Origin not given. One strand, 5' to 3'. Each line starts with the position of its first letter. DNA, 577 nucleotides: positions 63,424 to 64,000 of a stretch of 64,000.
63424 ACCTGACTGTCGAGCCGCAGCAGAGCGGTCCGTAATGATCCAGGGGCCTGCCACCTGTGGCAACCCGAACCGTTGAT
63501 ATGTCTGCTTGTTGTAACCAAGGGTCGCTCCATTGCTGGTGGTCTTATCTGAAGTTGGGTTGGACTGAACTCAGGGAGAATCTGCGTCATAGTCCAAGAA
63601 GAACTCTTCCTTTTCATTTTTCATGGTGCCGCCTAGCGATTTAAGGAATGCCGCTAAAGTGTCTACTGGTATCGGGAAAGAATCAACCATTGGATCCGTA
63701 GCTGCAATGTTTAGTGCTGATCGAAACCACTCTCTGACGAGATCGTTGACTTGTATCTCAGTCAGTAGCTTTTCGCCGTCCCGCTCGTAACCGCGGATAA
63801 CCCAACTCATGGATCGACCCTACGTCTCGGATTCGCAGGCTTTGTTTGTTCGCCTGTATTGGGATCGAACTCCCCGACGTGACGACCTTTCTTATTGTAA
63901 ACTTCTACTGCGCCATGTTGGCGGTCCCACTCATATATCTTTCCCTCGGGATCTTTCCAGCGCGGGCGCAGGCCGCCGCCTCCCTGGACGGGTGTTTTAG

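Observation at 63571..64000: Colicin E3-type rRNase toxin tip and a low-GC immunity gene at the window edge (not listed in the ORF track)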

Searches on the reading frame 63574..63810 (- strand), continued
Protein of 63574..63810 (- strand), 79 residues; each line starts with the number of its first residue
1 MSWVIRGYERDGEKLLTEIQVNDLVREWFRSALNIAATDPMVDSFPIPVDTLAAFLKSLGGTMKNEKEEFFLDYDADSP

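Call 45: fold_search(model_id=the predicted structure, library=pdb)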
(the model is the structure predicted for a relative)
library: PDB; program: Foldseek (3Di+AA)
matches with E <= 10: 145; with E <= 0.001: 0
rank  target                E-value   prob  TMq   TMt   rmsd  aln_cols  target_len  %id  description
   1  2qrd_G                7.7e-01  0.16  0.29  0.09   8.7        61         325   11  Crystal Structure of the Adenylate Sensor from AMP-activated Protein Kinase in complex with ADP and ATP (released 2007-10-23)
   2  2ooy_G                7.7e-01  0.08  0.23  0.09  10.1        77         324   12  Crystal structure of the adenylate sensor from AMP-activated protein kinase complexed with ATP (released 2007-02-06)
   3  3j79_E                1.1e+00  0.08  0.23  0.08   8.9        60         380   18  Cryo-EM structure of the Plasmodium falciparum 80S ribosome bound to the anti-protozoan drug emetine, large subunit (released 2014-07-16)
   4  2qre_E                1.6e+00  0.08  0.26  0.09   8.9        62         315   13  Crystal structure of the adenylate sensor from AMP-activated protein kinase in complex with 5-aminoimidazole-4-carboxa (released 2007-10-23)
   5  3tdh_C                1.7e+00  0.08  0.24  0.10   9.9        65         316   12  Structure of the regulatory fragment of sccharomyces cerevisiae AMPK in complex with AMP (released 2011-11-09)
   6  2oox_G                1.7e+00  0.06  0.23  0.08   9.0        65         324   12  Crystal structure of the adenylate sensor from AMP-activated protein kinase complexed with AMP (released 2007-02-06)
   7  3t4n_C                1.8e+00  0.09  0.25  0.09   9.1        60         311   13  Structure of the regulatory fragment of Saccharomyces cerevisiae AMPK in complex with ADP (released 2011-11-09)
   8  9hnw_B                2.1e+00  0.07  0.17  0.04   8.2        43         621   12  USP1-UAF1 bound to Lys63-linked diubiquitin (released 2025-02-12)
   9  2qlv_C                2.4e+00  0.07  0.25  0.09  10.3        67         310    9  Crystal structure of the heterotrimer core of the S. cerevisiae AMPK homolog SNF1 (released 2007-09-25)
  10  4rv0_B                2.7e+00  0.04  0.19  0.20  10.2        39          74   23  Crystal structure of TN complex (released 2015-11-25)
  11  7olc_LB               3.1e+00  0.02  0.18  0.07   9.4        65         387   14  Thermophilic eukaryotic 80S ribosome at idle POST state (released 2022-01-26)
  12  2ya3_E                3.3e+00  0.05  0.25  0.09   9.5        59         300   10  STRUCTURE OF THE REGULATORY FRAGMENT OF MAMMALIAN AMPK IN COMPLEX WITH COUMARIN ADP (released 2011-03-16)
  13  5tla_D                3.5e+00  0.06  0.19  0.11   9.2        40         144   10  Crystal structure of mouse ISG15 (released 2017-05-03)
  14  3r66_C                3.5e+00  0.06  0.19  0.10   9.6        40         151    8  Crystal structure of human ISG15 in complex with NS1 N-terminal region from influenza virus B, Northeast Structural Ge (released 2011-06-08)
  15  2qr1_E                3.5e+00  0.04  0.23  0.08   9.0        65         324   12  Crystal structure of the adenylate sensor from AMP-activated protein kinase in complex with ADP (released 2007-10-23)
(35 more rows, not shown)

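Call 47: search_solved_structures(query=A3, max_evalue=10, show_alignments=2)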
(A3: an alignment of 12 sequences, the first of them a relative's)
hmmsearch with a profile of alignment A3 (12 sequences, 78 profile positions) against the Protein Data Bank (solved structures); distinct sequences matched with E-value up to 10: 7.
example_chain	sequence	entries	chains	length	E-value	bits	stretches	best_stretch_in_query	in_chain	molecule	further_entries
8jvh_A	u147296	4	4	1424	0.00012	25.3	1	6-49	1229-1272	Multidrug resistance protein 1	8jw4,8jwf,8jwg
9ws4_A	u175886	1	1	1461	0.00012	25.3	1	6-49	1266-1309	Multidrug resistance protein 1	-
8jwi_A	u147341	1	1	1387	0.00013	25.2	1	6-49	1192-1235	Multidrug resistance protein 1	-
5dgk_A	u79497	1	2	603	0.38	14.1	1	26-76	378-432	Active helicase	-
2rnn_A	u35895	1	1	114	0.93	12.8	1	20-40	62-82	E3 SUMO-protein ligase SIZ1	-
1jch_B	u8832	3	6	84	0.96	12.8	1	5-75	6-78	COLICIN E3 IMMUNITY PROTEIN | PROTEIN (COLICIN E3 IMMUNITY PROTEIN)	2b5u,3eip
1e44_A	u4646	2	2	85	0.99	12.7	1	5-75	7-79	IMMUNITY PROTEIN | COLICIN-E3 IMMUNITY PROTEIN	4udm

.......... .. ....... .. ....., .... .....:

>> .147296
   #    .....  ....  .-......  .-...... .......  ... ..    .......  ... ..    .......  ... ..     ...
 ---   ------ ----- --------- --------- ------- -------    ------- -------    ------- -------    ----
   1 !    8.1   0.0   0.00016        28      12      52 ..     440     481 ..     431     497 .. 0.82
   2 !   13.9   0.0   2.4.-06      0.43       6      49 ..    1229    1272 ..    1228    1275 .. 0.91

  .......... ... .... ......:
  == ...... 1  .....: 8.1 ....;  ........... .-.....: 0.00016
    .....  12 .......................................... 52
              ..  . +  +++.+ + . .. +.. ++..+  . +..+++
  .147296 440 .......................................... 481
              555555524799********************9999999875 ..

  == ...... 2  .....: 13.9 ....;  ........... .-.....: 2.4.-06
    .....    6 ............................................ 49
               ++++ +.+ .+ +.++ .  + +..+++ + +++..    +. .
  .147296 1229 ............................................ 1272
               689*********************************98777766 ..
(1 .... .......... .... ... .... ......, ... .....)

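Call 48: search_protein_families(library=pfam, alignment_id=A3, max_evalue=10)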
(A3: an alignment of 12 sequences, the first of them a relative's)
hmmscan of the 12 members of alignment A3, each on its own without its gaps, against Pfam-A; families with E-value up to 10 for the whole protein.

A. member 1, P0121 (79 aa): 1 family
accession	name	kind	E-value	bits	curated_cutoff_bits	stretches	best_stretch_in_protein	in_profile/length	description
PF24731.1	DUF7683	-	3.9e-09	37.1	27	1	3-72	2-72/73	Domain of unknown function (DUF7683)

B. families by the number of members that match (of 12 scanned): 2 families
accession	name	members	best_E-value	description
PF24731.1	DUF7683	12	5.9e-21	Domain of unknown function (DUF7683)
PF03513.19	Cloacin_immun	1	7.9e-05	Cloacin immunity protein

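Call 72: search_protein_representatives(alignment_id=A4)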
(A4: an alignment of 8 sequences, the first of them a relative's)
Query: 8 sequences, 80 profile positions. Proteins with E-value up to 0.001 (for the whole library): 274; up to 1e-10: 25; up to 1e-30: 2. The best 150 are listed.
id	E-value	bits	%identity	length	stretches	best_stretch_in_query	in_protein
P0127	1.8e-37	143.3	-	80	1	1-80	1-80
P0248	6.4e-31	122.3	-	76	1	5-80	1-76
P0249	1.9e-20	88.7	-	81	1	1-77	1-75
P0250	2.4e-19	85.3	-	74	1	1-76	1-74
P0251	4.6e-19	84.3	-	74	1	1-76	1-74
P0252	9.8e-18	80.1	-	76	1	1-73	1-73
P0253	1.9e-17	79.1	-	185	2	2-76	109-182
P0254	1.7e-15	72.9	-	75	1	1-75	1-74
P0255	2.0e-15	72.7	-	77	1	1-75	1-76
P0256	2.2e-15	72.5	-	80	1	1-78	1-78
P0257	8.8e-15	70.6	-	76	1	1-74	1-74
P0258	2.2e-13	66.1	-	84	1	1-77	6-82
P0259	2.2e-13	66.1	-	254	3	3-73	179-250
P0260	6.5e-13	64.6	-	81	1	1-77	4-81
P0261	8.4e-13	64.3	-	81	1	2-75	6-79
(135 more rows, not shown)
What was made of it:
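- The family has 274 clusters at E<=0.001 (call 72).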

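Call 75: search_solved_structures(query=A7, max_evalue=10, show_alignments=2)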
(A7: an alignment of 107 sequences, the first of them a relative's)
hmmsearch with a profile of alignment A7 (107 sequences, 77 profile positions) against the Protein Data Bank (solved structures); distinct sequences matched with E-value up to 10: 15.
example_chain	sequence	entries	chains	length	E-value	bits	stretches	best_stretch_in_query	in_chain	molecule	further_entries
8jvh_A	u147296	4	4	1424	0.00074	22.7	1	7-42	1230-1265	Multidrug resistance protein 1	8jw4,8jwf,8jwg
9ws4_A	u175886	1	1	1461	0.00079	22.6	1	7-42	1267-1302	Multidrug resistance protein 1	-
8jwi_A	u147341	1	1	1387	0.0008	22.6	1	7-42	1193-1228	Multidrug resistance protein 1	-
1jch_B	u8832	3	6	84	0.0015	21.8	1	6-75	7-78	COLICIN E3 IMMUNITY PROTEIN | PROTEIN (COLICIN E3 IMMUNITY PROTEIN)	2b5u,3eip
1e44_A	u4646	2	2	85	0.0015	21.7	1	6-75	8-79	IMMUNITY PROTEIN | COLICIN-E3 IMMUNITY PROTEIN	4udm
6ill_A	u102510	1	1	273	0.11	15.7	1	3-60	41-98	Capsid protein VP1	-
6iln_A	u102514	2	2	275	0.11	15.7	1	3-60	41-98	Capsid protein VP1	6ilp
6ilj_A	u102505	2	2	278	0.11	15.7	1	3-60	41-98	Capsid protein VP1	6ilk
6ilm_A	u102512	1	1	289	0.12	15.6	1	3-60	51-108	Capsid protein VP1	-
6ilo_A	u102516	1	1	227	0.24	14.6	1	38-60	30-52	Capsid protein VP1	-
7msu_A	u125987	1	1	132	0.32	14.3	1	6-62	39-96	Hemolysin, contains CBS domains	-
8qbf_A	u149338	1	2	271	0.5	13.6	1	11-36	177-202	Sphingolipid long chain base-responsive protein PIL1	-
8qb7_A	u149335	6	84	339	0.77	13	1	11-36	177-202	Sphingolipid long chain base-responsive protein PIL1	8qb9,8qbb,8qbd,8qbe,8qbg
7m1u_A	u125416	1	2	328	1.1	12.5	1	5-62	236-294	Hemolysin, contains CBS domains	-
9d80_A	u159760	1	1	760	1.2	12.4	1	30-64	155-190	Portal protein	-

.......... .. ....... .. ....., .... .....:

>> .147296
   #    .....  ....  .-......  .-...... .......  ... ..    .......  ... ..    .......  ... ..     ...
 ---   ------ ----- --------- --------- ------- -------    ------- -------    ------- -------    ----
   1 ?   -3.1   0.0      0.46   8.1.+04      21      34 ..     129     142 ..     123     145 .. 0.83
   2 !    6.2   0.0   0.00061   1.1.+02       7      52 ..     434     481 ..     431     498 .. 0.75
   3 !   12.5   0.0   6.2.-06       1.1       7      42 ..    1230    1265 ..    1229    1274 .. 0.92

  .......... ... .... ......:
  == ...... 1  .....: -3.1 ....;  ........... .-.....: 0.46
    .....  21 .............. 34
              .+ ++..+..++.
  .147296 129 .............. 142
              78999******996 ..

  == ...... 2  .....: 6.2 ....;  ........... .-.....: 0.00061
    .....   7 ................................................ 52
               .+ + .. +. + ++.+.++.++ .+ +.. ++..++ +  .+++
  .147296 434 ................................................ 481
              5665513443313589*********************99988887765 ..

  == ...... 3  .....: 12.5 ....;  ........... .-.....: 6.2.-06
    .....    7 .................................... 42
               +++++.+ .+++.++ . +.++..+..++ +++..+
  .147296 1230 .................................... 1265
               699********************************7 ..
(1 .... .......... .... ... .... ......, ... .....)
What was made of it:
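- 63571..63810 (-): Immunity gene encoding a 79-aa acidic protein (pI 4.3). It is a member of Pfam DUF7683, shown here to be a distant ImmE3-like family. ImmE3 scores E=0.0015 in a PDB-wide profile search (call 75).
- On ImmE3 / cloacin immunity protein (Pfam PF03513): ImmE3 scores E=0.0015 in a PDB-wide search and aligns over its full length (call 75).
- Tried and rejected: The DUF7683 profile hits 'Multidrug resistance protein 1' chains (E about 1e-4 to 8e-4, calls 47, 75).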

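Call 76: search_protein_families(library=pfam, alignment_id=A7, max_evalue=0.01)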
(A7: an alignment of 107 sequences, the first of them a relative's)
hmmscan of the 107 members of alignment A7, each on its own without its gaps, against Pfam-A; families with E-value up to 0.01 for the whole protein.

A. member 1, P0121 (79 aa): 1 family
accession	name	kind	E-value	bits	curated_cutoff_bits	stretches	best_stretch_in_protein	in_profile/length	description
PF24731.1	DUF7683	-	3.9e-09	37.1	27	1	3-72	2-72/73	Domain of unknown function (DUF7683)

B. families by the number of members that match (of 107 scanned): 5 families
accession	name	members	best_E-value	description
PF24731.1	DUF7683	107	2.1e-25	Domain of unknown function (DUF7683)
PF03513.19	Cloacin_immun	4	0.0016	Cloacin immunity protein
PF01466.24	Skp1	1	0.004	Skp1 family, dimerisation domain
PF20918.2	SPOCS_spoVID-N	1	0.005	SPOCS_spoVID-N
PF04301.19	BioG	1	0.0098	Pimeloyl-ACP methyl esterase BioG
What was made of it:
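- On ImmE3 / cloacin immunity protein (Pfam PF03513): 1 of 12 relatives at E<=10, and 4 of 107 at E<=0.01, touch PF03513 (calls 48, 76).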

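Call 77: search_protein_families(library=pfam, proteins=[L001:5344-5661:+, L001:5661-6560:+], max_evalue=1)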
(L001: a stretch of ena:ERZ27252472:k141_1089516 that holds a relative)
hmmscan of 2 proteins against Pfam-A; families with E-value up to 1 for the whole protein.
L001:5344-5661:+ (106 aa): 3 families
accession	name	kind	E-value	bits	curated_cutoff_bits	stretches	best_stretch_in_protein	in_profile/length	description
PF10824.14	T7SS_ESX_EspC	-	0.042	14.7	23.5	1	1-91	1-98/100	Excreted virulence factor EspC, type VII ESX diderm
PF06013.18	WXG100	-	0.048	14.4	27.3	1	45-85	46-86/86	Proteins of 100 residues with WXG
PF08590.15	DUF1771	-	0.084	13.6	28.7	1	58-95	4-41/64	Domain of unknown function (DUF1771)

L001:5661-6560:+ (300 aa): 8 families
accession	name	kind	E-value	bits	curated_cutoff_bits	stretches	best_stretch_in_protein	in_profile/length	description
PF21725.3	T7SS_signal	-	8.5e-14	52.5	27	1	17-180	69-234/241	Putative T7SS secretion signal domain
PF20990.2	DUF2207_C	-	0.044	13.9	33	1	155-256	95-191/247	Predicted membrane protein (DUF2207) C-terminal domain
PF06013.18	WXG100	-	0.056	14.2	27.3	1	20-95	5-82/86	Proteins of 100 residues with WXG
PF16535.10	T3SSipB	-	0.077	13.8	31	1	67-182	42-146/155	Type III cell invasion protein SipB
PF07072.16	ZapD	-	0.11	12.7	27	1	32-82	43-93/210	Cell division protein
PF19111.5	DUF5798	-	0.38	11.4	27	1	22-60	36-74/89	Family of unknown function (DUF5798)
PF11367.14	Tail_completion_gp17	-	0.4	11.3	24.5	1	103-182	5-84/124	Tail completion protein gp17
PF04253.20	TFR_dimer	-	0.43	11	27.1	1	166-209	80-119/121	Transferrin receptor-like dimerisation domain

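Call 93: predict_structure(alignment_id=A7)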
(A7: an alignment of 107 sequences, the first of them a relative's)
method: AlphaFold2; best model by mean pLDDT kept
length: 79 residues; sequences in the alignment: 107
mean_pLDDT: 89.9   pTM: 0.75
mean pLDDT of the five models: 89.9, 89.0, 88.8, 88.7, 83.8
residues with pLDDT >= 90: 58; 70-90: 19; 50-70: 2; < 50: 0
segments of 3 or more residues with pLDDT < 50: none
pLDDT, mean of each block of 10 residues (from residue 1): 91 91 92 94 93 91 85 81
secondary structure, 60 per line:
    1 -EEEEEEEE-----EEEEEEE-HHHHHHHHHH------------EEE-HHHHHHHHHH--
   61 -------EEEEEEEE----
elements in order: E2-9 E15-21 H23-32 E45-47 H49-58 E68-75

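Call 95: fold_search(model_id=the predicted structure, library=pdb)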
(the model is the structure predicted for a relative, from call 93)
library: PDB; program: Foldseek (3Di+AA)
matches with E <= 10: 290; with E <= 0.001: 0
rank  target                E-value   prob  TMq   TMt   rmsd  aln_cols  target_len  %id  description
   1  3eip_A                7.1e-03  1.00  0.62  0.59   4.6        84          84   14  CRYSTAL STRUCTURE OF COLICIN E3 IMMUNITY PROTEIN: AN INHIBITOR TO A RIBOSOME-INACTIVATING RNASE (released 1999-11-10)
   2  6d6c_A                1.3e-01  0.16  0.23  0.14  13.6       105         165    8  The structure of ligand binding domain of LasR in complex with TP-1 homolog, compound 12 (released 2018-08-08)
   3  6d6n_C                1.3e-01  0.12  0.20  0.12  13.6       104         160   10  The structure of ligand binding domain of LasR in complex with TP-1 homolog, compound 16 (released 2018-08-08)
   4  6d6n_B                1.4e-01  0.11  0.20  0.13  13.6       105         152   10  The structure of ligand binding domain of LasR in complex with TP-1 homolog, compound 16 (released 2018-08-08)
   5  3jpu_C                1.7e-01  0.15  0.24  0.14  13.5       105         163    8  LasR-TP4 complex (released 2009-10-13)
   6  3ix3_A                1.8e-01  0.16  0.24  0.14  13.8       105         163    8  LasR-OC12 HSL complex (released 2009-09-15)
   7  6mwz_A                2.1e-01  0.11  0.22  0.13  13.4       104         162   10  LasR LBD T75V/Y93F/A127W:BB0126 (released 2019-04-03)
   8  6d6n_A                2.1e-01  0.10  0.20  0.13  13.6       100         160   12  The structure of ligand binding domain of LasR in complex with TP-1 homolog, compound 16 (released 2018-08-08)
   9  6d6b_G                2.3e-01  0.10  0.21  0.12  13.5       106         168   10  The structure of ligand binding domain of LasR in complex with TP-1 homolog, compound 11 (released 2018-08-08)
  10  3jpu_D                2.4e-01  0.14  0.24  0.14  13.0       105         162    8  LasR-TP4 complex (released 2009-10-13)
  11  6d6c_C                2.4e-01  0.14  0.24  0.14  13.1       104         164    8  The structure of ligand binding domain of LasR in complex with TP-1 homolog, compound 12 (released 2018-08-08)
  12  6mwh_A                2.7e-01  0.10  0.22  0.13  13.8       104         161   10  LasR LBD:BB0020 complex (released 2019-04-03)
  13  6d6l_A                2.7e-01  0.09  0.20  0.13  13.7       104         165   10  The structure of ligand binding domain of LasR in complex with TP-1 homolog, compound 14 (released 2018-08-08)
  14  2uv0_F                2.9e-01  0.14  0.24  0.14  13.1       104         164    8  Structure of the P. aeruginosa LasR ligand-binding domain bound to its autoinducer (released 2007-03-27)
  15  2uv0_G                2.9e-01  0.14  0.25  0.14  13.3       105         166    8  Structure of the P. aeruginosa LasR ligand-binding domain bound to its autoinducer (released 2007-03-27)
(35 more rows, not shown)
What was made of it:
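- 63571..63810 (-): The AF2 model has pLDDT 89.9 (call 93), and its top Foldseek hit is 3eip_A ImmE3 at TM 0.62/0.59 (call 95).
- On ImmE3 / cloacin immunity protein (Pfam PF03513): The AF2 model (pLDDT 89.9) has 3eip_A as its top Foldseek hit at TM 0.62/0.59 and probability 1.00 (calls 93, 95).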

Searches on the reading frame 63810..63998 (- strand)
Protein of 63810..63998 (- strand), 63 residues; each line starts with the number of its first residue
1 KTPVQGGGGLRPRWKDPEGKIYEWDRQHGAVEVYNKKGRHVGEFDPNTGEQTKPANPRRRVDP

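Call 7: search_protein_families(library=pfam, proteins=[window:63810-63998:-], max_evalue=1)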
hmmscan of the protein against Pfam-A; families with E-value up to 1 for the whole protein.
seq(63 aa): 3 families
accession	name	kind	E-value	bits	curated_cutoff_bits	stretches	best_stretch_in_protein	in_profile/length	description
PF09000.15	Cytotoxic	-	1.8e-30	105.5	22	1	1-61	19-79/80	Cytotoxic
PF11178.13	DUF2963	-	0.049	13.5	22.6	1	41-53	11-23/52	Protein of unknown function (DUF2963)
PF20236.3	DUF6593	-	0.15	12.8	27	1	12-52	73-113/146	Family of unknown function (DUF6593)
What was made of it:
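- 63805..64000 (-): 3' end of the rhs toxin gene: the last 63 codons (63998-63808) plus stop TGA (63807-63805). It encodes Pfam Cytotoxic positions 19-79 of 80, the colicin E3-type rRNase domain. The other 1384 codons lie beyond the window edge. Pfam E=1.8e-30 (call 7).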

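Call 8: search_solved_structures(query=window:63810-63998:-, max_evalue=10, show_alignments=3)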
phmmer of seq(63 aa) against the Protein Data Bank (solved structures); distinct sequences matched with E-value up to 10: 7.
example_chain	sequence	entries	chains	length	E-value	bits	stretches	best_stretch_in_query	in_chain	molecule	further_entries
1e44_B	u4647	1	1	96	9.1e-16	61.2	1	1-61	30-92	COLICIN E3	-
4udm_B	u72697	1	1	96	1.6e-14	57.3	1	1-61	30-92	COLICIN-E3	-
4v5k_AY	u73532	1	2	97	1.9e-14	57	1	1-61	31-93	COLICIN-E3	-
2b5u_A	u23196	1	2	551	5.2e-14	55.6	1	1-61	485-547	Colicin E3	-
1jch_A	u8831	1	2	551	5.2e-14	55.6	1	1-61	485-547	COLICIN E3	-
6d69_A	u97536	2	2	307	0.14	16.2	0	16-46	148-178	NHL Repeat Region of D. melanogaster Thin | Thin, isoform D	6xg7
1j6y_A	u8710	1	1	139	1.1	13.4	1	8-33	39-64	peptidyl-prolyl cis-trans isomerase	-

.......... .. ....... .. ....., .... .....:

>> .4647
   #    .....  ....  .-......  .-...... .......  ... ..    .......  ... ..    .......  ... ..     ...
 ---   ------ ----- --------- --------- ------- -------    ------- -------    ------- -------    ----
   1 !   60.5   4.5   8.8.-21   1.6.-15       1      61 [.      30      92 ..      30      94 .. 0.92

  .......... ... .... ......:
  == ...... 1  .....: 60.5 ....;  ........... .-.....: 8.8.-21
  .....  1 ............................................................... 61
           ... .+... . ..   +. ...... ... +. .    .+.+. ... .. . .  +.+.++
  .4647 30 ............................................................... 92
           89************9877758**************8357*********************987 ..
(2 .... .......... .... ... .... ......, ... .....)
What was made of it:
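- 63805..64000 (-): PDB colicin E3 E=9.1e-16 with catalytic D/H/E/H/R conserved (call 8).
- On Colicin E3-type rRNase domain (Pfam PF09000 Cytotoxic / Tox-ColE3): In the alignment to 1e44_B and 2b5u_A, the residues aligned to all five are identical (EWD, QH, VE, RH, RR) (call 8).
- Checked: The PDB colicin E3 chain 1e44_B scores E=9.1e-16 (call 8).
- Identity to E3 is only about 50-55% (call 8).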
